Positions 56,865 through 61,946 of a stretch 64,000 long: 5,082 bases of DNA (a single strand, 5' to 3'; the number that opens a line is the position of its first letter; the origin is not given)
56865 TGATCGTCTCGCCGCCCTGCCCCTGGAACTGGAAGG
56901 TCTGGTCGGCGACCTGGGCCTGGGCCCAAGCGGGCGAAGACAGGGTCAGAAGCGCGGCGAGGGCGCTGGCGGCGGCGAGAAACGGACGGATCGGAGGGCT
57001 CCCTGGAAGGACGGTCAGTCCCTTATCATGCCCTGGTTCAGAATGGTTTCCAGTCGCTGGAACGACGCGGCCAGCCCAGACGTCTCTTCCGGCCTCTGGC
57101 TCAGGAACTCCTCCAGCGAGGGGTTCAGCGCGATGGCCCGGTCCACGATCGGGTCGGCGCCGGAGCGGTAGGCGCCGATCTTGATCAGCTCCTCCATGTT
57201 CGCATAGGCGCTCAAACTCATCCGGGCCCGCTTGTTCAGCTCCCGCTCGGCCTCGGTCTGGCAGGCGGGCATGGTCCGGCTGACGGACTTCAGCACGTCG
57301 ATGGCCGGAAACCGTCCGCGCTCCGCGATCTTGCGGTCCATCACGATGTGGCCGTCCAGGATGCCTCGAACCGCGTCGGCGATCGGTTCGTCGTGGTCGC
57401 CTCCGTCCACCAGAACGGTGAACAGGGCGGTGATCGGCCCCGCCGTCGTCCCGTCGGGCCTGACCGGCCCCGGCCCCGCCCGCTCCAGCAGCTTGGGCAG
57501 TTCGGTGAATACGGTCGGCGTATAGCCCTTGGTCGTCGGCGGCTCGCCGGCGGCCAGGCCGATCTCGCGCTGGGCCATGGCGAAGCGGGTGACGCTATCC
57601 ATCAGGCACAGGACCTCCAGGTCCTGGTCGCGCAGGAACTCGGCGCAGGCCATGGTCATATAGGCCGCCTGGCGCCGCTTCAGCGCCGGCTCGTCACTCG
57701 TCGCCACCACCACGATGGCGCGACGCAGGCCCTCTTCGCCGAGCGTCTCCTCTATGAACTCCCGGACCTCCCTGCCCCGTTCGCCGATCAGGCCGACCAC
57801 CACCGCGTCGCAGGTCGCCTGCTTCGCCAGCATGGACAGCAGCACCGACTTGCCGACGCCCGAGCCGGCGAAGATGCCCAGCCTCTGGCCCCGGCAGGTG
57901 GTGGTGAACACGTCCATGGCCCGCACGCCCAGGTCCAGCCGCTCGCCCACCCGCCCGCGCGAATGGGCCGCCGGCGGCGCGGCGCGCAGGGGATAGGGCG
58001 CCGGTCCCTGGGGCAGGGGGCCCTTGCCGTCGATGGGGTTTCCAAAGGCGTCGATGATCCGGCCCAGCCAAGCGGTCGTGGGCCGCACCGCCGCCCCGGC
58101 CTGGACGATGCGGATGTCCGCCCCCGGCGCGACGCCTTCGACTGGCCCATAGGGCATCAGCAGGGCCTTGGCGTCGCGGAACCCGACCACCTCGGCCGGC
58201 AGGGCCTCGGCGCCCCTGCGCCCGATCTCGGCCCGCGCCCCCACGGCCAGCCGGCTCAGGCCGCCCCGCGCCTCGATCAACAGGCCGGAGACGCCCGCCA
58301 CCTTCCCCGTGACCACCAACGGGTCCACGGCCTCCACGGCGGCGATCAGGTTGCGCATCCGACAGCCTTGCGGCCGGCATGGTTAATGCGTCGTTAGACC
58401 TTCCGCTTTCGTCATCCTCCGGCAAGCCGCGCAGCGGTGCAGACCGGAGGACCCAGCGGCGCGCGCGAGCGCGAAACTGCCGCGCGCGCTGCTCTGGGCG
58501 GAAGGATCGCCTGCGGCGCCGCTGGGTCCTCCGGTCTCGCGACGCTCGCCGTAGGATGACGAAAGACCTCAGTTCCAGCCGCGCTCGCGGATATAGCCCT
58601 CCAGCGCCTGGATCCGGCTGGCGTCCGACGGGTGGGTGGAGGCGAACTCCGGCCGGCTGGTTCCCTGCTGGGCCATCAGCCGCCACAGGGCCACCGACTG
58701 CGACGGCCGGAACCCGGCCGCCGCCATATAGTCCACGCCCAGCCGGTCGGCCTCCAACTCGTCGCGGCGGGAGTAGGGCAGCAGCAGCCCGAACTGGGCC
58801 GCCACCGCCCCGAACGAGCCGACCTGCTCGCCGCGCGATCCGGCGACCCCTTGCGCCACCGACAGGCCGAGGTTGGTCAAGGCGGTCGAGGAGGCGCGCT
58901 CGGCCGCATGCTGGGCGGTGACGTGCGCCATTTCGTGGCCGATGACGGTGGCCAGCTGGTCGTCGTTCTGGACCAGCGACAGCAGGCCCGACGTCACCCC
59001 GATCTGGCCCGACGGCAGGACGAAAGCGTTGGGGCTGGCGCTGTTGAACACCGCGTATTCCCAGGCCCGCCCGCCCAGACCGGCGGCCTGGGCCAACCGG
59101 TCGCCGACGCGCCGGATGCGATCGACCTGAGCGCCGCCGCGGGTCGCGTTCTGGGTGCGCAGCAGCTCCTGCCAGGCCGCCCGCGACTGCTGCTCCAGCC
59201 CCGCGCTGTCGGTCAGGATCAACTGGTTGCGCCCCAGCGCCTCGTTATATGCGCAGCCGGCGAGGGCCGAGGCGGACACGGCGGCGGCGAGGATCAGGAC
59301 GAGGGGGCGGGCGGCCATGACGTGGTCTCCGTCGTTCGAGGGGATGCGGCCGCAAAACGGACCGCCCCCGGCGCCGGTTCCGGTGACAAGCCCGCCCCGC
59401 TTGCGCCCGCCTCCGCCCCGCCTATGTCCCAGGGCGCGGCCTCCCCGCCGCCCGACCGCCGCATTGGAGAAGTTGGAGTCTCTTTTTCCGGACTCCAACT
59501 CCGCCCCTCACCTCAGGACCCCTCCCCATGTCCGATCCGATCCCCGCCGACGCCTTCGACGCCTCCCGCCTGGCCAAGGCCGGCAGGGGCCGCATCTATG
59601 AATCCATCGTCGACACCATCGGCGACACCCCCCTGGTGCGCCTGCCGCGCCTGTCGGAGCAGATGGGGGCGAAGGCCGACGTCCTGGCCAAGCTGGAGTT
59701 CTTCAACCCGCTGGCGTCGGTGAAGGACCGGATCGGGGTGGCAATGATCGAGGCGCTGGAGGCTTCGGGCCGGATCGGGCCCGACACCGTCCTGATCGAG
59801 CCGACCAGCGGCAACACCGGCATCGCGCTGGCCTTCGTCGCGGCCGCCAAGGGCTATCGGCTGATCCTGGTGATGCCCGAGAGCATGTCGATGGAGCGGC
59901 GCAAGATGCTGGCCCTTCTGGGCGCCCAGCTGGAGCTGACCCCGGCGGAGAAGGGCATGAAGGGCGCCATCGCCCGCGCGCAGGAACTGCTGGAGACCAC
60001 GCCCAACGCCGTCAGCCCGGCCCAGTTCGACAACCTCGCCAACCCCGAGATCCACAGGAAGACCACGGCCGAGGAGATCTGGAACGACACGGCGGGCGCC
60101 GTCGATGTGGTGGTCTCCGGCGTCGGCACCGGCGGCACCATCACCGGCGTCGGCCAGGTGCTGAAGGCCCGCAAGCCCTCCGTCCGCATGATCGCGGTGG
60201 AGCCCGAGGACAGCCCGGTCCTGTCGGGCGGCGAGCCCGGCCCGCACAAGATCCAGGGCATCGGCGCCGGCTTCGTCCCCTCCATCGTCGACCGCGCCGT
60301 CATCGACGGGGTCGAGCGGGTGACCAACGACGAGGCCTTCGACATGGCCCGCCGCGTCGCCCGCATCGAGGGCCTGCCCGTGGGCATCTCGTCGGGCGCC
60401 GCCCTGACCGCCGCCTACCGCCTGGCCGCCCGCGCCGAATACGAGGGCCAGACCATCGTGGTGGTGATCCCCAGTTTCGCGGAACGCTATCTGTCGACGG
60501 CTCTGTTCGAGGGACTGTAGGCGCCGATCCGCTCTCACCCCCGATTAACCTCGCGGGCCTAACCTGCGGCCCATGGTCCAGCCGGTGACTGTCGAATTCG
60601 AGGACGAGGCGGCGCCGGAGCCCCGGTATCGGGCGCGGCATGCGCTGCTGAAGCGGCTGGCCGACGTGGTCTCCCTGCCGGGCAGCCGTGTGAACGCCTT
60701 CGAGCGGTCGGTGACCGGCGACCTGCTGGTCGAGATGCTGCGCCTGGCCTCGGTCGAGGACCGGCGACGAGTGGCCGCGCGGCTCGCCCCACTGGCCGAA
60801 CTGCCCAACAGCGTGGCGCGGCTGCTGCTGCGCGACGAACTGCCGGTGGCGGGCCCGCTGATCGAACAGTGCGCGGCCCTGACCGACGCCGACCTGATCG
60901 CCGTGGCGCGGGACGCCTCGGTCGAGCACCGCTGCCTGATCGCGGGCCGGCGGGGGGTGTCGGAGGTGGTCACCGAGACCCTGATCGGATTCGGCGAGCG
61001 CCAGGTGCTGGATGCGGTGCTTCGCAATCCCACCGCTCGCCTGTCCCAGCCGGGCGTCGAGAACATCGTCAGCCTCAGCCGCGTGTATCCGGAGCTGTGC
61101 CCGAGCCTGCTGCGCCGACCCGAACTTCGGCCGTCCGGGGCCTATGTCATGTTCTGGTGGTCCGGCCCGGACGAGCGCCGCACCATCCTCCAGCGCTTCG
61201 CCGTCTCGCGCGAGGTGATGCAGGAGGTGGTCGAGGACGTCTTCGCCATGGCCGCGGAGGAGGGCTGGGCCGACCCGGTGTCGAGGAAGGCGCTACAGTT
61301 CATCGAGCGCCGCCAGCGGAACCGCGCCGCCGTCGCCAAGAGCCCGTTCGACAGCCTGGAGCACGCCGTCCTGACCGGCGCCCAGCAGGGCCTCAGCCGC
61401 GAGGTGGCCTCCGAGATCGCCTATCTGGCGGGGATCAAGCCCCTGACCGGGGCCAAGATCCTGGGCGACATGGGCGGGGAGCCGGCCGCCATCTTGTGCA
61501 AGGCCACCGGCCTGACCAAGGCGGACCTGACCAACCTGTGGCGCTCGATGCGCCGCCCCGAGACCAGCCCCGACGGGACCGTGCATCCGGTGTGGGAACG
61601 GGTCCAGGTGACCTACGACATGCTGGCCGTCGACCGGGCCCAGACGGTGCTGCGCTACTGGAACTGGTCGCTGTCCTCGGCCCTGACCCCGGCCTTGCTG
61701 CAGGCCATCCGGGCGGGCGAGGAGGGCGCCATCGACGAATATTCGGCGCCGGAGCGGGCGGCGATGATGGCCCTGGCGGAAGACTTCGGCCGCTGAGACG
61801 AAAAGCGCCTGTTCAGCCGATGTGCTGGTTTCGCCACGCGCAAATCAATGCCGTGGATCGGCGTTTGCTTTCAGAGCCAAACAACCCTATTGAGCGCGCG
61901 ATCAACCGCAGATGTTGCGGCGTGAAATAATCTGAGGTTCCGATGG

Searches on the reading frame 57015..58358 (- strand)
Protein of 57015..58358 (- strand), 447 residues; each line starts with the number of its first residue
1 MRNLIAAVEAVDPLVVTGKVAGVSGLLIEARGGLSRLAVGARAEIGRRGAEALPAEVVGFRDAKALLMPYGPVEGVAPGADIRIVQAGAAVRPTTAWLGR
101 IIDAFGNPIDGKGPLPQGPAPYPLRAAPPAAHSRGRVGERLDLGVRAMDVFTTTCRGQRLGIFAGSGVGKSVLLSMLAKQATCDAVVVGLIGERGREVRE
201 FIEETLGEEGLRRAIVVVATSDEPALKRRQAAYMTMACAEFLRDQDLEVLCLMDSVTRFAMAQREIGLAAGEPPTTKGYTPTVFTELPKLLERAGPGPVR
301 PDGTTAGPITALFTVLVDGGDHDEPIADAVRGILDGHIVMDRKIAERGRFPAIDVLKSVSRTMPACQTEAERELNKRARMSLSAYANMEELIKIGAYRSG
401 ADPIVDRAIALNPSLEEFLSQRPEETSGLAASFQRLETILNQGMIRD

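Call 44: search_protein_families(library=pfam, proteins=[window:57015-58358:-], max_evalue=0.00001)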
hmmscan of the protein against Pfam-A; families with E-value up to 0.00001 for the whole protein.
window:57015-58358:- (447 aa): 2 families
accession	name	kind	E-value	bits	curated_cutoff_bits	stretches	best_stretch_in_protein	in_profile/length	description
PF00006.31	ATP-synt_ab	-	9.3e-83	277.5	29.5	1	144-360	1-213/213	ATP synthase alpha/beta family, nucleotide-binding domain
PF18269.6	T3SS_ATPase_C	-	2.9e-19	69.1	22.7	1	369-437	3-71/72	T3SS EscN ATPase C-terminal domain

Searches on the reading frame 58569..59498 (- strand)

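Call 44: search_protein_families(library=pfam, proteins=[window:58569-59498:-], max_evalue=0.00001)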
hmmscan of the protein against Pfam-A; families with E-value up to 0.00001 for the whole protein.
window:58569-59498:- (309 aa): 1 family
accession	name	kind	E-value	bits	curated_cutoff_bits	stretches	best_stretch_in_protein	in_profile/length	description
PF01435.24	Peptidase_M48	-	9.3e-44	149.9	20.3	1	126-301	5-184/186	Peptidase family M48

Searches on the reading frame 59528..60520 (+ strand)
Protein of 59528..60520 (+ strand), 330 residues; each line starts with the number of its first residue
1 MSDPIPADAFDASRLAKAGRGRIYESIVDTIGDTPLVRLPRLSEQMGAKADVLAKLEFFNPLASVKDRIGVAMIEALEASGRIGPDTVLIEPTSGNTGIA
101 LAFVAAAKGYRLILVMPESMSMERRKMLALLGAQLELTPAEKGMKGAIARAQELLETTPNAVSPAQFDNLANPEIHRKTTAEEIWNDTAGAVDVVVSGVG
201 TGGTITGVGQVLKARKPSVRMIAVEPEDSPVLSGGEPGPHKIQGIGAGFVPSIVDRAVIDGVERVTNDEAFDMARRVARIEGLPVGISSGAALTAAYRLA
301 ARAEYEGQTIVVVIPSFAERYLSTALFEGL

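Call 44: search_protein_families(library=pfam, proteins=[window:59528-60520:+], max_evalue=0.00001)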
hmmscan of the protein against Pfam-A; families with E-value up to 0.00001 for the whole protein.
window:59528-60520:+ (330 aa): 1 family
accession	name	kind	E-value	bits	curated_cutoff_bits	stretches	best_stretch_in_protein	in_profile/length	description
PF00291.31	PALP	-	3.5e-76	256.8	35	1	29-315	3-294/295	Pyridoxal-phosphate dependent enzyme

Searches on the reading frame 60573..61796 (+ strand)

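Call 44: search_protein_families(library=pfam, proteins=[window:60573-61796:+], max_evalue=0.00001)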
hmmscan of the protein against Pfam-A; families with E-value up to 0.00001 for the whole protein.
window:60573-61796:+ (407 aa): 1 family
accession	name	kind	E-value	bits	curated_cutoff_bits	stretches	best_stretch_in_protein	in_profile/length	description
PF10098.14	DUF2336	-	1.5e-63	215.1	34.6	1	92-361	1-262/262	Uncharacterised protein conserved in bacteria (DUF2336)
